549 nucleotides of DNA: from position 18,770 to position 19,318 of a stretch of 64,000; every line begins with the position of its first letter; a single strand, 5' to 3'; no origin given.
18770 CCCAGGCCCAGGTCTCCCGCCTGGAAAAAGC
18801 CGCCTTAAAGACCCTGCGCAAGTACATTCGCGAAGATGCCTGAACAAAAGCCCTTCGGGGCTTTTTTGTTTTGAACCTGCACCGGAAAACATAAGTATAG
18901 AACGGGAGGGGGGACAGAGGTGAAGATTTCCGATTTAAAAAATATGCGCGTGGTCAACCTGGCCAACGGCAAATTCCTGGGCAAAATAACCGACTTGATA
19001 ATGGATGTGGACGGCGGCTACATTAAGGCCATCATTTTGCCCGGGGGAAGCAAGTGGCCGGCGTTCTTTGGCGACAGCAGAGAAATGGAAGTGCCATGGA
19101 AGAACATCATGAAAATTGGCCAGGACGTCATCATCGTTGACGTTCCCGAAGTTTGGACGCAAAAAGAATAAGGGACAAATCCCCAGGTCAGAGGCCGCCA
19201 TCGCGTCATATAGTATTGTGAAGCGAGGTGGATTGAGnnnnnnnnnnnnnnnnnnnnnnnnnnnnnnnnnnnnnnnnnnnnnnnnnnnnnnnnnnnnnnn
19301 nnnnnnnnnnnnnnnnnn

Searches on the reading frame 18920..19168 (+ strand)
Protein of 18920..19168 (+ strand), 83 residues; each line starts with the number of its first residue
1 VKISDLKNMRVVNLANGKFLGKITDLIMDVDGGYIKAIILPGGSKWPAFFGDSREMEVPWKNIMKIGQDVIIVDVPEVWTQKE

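Call 3: search_protein_families(library=pfam, proteins=[window:18920-19168:+], max_evalue=1)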
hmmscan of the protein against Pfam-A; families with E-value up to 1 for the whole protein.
window:18920-19168:+ (83 aa): 1 family
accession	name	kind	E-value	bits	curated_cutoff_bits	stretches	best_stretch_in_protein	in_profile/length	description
PF05239.21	PRC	-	1.7e-16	60.5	21.2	1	2-77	5-75/78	PRC-barrel domain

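Call 72: search_protein_families(library=ncbifam, proteins=[window:18920-19168:+], max_evalue=0.01)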
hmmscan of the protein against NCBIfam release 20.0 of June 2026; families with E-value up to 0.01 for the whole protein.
window:18920-19168:+ (83 aa): 1 family
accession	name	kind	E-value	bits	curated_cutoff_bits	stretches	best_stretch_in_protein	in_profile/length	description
TIGR02888.1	spore_YlmC_YmxH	subfamily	7.8e-23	80.5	44.2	1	2-75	1-76/76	YlmC/YmxH family sporulation protein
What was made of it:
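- It lies next to the sporulation gene ylmC/ymxH (call 72).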
